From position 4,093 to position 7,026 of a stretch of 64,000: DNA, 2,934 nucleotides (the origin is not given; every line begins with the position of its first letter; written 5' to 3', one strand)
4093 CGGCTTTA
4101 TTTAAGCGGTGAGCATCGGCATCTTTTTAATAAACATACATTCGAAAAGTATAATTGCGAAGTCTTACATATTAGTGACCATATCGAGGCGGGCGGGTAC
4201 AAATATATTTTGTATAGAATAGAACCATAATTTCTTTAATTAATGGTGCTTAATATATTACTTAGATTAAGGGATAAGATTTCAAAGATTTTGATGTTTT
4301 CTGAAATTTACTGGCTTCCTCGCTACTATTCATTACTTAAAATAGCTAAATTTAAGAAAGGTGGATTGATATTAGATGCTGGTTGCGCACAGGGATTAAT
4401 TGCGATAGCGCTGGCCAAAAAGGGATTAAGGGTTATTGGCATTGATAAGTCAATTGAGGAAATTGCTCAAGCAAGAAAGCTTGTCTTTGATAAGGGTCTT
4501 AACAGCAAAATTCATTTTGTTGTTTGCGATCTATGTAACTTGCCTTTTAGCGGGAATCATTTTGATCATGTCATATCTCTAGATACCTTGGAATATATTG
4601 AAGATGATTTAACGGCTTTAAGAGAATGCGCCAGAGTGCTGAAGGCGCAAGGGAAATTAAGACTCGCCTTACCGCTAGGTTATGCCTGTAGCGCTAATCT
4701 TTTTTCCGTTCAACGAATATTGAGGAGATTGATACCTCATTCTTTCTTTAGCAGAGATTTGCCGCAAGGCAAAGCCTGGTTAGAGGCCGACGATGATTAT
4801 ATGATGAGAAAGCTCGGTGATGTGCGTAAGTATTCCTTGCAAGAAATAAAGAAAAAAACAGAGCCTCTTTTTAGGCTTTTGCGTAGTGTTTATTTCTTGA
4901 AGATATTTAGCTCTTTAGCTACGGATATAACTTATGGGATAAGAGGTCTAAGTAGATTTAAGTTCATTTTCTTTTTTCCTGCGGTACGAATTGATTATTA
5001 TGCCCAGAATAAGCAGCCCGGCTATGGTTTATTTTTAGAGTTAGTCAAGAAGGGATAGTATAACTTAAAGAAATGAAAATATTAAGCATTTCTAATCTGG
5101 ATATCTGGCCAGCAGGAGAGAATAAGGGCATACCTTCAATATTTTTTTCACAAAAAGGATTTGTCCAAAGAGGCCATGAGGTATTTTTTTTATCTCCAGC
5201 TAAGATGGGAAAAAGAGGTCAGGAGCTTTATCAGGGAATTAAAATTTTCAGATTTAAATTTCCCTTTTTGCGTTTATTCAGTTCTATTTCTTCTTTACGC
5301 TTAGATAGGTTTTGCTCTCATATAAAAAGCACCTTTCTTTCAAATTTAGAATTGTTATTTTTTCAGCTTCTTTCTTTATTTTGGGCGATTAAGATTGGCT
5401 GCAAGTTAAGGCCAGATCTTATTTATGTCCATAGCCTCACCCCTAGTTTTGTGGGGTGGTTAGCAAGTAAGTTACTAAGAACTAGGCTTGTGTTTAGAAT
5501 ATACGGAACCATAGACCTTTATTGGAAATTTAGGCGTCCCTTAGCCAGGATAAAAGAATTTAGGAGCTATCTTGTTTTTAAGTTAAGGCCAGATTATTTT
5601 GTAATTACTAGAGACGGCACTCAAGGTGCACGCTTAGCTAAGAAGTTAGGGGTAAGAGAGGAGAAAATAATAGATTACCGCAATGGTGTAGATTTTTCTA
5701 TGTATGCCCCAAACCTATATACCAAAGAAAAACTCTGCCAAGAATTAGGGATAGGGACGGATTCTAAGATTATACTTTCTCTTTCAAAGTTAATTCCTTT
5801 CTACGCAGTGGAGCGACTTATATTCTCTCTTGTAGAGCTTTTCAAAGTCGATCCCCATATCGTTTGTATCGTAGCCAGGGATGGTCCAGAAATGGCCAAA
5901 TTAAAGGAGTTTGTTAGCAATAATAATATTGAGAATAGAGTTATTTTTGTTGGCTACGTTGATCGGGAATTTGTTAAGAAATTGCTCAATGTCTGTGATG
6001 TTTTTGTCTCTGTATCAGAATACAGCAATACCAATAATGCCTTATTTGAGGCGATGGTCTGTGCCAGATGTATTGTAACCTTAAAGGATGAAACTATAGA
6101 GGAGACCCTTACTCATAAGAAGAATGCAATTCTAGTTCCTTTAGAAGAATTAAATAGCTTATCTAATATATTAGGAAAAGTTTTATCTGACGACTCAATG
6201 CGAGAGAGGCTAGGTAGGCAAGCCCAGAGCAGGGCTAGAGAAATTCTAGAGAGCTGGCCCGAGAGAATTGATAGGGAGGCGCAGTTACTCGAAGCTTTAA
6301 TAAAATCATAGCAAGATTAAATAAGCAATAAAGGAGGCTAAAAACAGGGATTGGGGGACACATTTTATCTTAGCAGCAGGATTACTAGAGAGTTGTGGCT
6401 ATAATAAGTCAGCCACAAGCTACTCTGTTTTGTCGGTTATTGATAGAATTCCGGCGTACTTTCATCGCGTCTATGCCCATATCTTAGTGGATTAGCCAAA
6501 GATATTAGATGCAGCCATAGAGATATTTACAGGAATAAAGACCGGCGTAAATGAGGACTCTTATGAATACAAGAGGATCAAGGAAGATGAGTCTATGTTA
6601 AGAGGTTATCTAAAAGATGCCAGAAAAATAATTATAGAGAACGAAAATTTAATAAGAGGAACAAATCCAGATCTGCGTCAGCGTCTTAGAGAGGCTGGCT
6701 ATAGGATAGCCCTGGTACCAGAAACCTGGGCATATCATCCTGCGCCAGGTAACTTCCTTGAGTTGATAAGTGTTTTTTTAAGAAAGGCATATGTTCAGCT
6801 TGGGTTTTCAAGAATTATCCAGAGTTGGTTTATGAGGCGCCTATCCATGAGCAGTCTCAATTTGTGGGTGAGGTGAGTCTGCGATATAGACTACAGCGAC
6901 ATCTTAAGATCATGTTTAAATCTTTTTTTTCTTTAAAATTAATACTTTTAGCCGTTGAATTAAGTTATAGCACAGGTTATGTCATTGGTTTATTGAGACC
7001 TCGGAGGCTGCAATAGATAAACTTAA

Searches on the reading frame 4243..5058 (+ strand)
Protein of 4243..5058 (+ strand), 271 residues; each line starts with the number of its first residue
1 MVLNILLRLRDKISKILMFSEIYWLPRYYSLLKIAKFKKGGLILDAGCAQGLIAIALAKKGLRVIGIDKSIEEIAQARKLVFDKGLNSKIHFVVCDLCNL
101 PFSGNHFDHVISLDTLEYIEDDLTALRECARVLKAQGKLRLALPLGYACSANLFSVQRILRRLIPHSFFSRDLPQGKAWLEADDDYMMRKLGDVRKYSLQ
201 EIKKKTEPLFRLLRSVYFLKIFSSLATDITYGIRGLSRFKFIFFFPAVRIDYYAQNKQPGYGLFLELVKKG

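Call 4: search_protein_families(library=pfam, proteins=[window:4243-5058:+], max_evalue=0.01)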
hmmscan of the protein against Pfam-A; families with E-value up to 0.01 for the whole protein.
window:4243-5058:+ (271 aa): 14 families
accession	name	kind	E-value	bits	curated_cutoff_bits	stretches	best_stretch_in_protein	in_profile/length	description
PF08241.18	Methyltransf_11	-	1.7e-22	80.3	21.2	1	44-139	1-93/95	Methyltransferase domain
PF13649.12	Methyltransf_25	-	8.7e-21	74.9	27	1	43-137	1-97/97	Methyltransferase domain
PF13847.12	Methyltransf_31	-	4.4e-16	59.3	27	1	38-142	2-110/145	Methyltransferase domain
PF08242.18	Methyltransf_12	-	6e-13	49.8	30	1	44-139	1-98/98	Methyltransferase domain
PF13489.12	Methyltransf_23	-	3.3e-10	40.4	27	1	34-145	16-120/164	Methyltransferase domain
PF01209.24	Ubie_methyltran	-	4.8e-09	36.3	20.1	1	27-139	36-149/233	ubiE/COQ5 methyltransferase family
PF02353.26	CMAS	-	2.2e-07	30.9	27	1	31-139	54-162/273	Mycolic acid cyclopropane synthetase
PF05401.17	NodS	-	4.8e-06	27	24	1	26-139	29-142/201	Nodulation protein S (NodS)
PF07021.18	MetW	-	0.00019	21.5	21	1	37-133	11-102/193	Methionine biosynthesis protein MetW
PF05175.20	MTS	-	0.00026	21.1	23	1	37-112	29-104/170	Methyltransferase small domain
PF03848.20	TehB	-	0.00043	20.2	20.4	1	31-120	22-109/193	Tellurite resistance protein TehB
PF09445.16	Methyltransf_15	-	0.00047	20.2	22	1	42-99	3-60/165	RNA cap guanine-N2 methyltransferase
PF08003.17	Methyltransf_9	-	0.0051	16.3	23.8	1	39-141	115-217/315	Protein of unknown function (DUF1698)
PF01555.25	N6_N4_Mtase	-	0.0072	16.7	26.7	0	38-78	180-220/221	DNA methylase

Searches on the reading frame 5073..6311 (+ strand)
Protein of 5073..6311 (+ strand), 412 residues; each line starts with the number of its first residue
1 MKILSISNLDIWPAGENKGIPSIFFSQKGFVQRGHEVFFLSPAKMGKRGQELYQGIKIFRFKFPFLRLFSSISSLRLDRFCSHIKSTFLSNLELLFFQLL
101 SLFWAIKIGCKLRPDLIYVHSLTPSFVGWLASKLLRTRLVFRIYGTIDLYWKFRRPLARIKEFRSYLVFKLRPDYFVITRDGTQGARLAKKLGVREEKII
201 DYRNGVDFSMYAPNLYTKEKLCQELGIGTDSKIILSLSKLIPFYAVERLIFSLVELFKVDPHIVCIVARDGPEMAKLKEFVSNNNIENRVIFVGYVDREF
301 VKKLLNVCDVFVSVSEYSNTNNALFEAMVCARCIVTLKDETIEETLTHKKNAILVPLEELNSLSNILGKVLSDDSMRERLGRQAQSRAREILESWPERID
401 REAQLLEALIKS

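Call 4: search_protein_families(library=pfam, proteins=[window:5073-6311:+], max_evalue=0.01)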
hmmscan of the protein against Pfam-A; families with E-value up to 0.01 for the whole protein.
window:5073-6311:+ (412 aa): 6 families
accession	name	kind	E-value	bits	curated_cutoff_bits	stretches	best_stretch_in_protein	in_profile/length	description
PF00534.26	Glycos_transf_1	-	1.7e-21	77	26.4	1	219-386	3-171/172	Glycosyl transferases group 1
PF13692.12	Glyco_trans_1_4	-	1.6e-16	61.3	27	1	234-373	4-142/142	Glycosyl transferases group 1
PF13439.12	Glyco_transf_4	-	5.8e-11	43.1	28.5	1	28-207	13-167/170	Glycosyltransferase Family 4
PF13579.12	Glyco_trans_4_4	-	6.1e-07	30.3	29.7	1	29-164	13-117/158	Glycosyl transferase 4-like domain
PF13524.12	Glyco_trans_1_2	-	6.1e-06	26.7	25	1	289-389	28-130/144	Glycosyl transferase-like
PF13477.12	Glyco_trans_4_2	-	0.0046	17.6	23.4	0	97-146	58-109/139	Glycosyl transferase 4-like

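Call 83: search_protein_families(library=ncbifam, proteins=[window:5073-6311:+], max_evalue=0.00001)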
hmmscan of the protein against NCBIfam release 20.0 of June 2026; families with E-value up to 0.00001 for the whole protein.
window:5073-6311:+ (412 aa): 15 families
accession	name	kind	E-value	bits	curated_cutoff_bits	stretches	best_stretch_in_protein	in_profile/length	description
TIGR03088.1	stp2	hypoth_equivalog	3e-18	66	409.05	1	187-390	150-355/374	TIGR03088 family PEP-CTERM/XrtA system glycosyltransferase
TIGR03999.1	thiol_BshA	equivalog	8.8e-18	64.4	273.7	1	197-391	167-356/375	N-acetyl-alpha-D-glucosaminyl L-malate synthase BshA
NF038295.1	EPS_HpsP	equivalog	1.6e-15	57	550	1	183-392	163-371/388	hormogonium polysaccharide biosynthesis glycosyltransferase HpsP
TIGR04063.1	stp3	hypoth_equivalog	2.1e-15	56.5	442.05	1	193-408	176-394/397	TIGR04063 family PEP-CTERM/XrtA system glycosyltransferase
TIGR02149.1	glgA_Coryne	subfamily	3.3e-15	56.1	302.4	1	193-401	165-382/391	glycogen synthase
NF049988.1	MGlcDAGSynMgs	equivalog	2.1e-12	47.1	400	1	219-387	201-367/398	alpha-monoglucosyldiacylglycerol synthase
NF050063.1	ProtGlycPglJ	equivalog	2.1e-12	47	500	1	229-391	192-350/363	N-acetylgalactosamine-N,N'-diacetylbacillosaminyl-diphospho-undecaprenol 4-alpha-N-acetylgalactosaminyltransferase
NF041876.1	EPS_EpsE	equivalog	4.7e-12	45.9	400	1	275-389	263-377/389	exopolysaccharide biosynthesis GT4 family glycosyltransferase EpsE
NF047684.1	TeichurnBiosyTuaC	equivalog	3.4e-11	42.7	550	1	204-384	192-365/391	teichuronic acid biosynthesis protein TuaC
NF053513.1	Gtran_IagA_BgsA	equivalog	9.1e-10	38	460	1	187-375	118-301/333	LTA glycolipid anchor biosynthesis glycosyltransferase, IagA/BgsA family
TIGR03449.1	mycothiol_MshA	equivalog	9.9e-10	37.9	462.5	1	187-400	178-394/406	D-inositol-3-phosphate glycosyltransferase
TIGR04157.1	glyco_rSAM_CFB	subfamily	4.9e-09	35.7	400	1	187-374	183-367/406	TIGR04157 family glycosyltransferase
NF007640.0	PRK10307.1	subfamily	6.9e-09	35.1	276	1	188-393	185-392/411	WcaI family glycosyltransferase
NF038298.1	EPS_HpsO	equivalog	2e-07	30.1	575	1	183-388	155-367/388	hormogonium polysaccharide biosynthesis glycosyltransferase HpsO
NF047880.1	glyco_SdgA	exception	5.5e-06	25.2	800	1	231-385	315-468/488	serine-aspartate repeat adhesin O-glycosyltransferase SdgA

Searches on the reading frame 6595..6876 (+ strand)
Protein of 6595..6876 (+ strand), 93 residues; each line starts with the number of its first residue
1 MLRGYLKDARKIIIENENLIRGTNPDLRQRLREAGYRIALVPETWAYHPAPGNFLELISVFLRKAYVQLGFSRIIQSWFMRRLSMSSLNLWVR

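Call 4: search_protein_families(library=pfam, proteins=[window:6595-6876:+], max_evalue=0.01)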
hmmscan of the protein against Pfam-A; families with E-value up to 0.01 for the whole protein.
window:6595-6876:+ (93 aa): 0 families
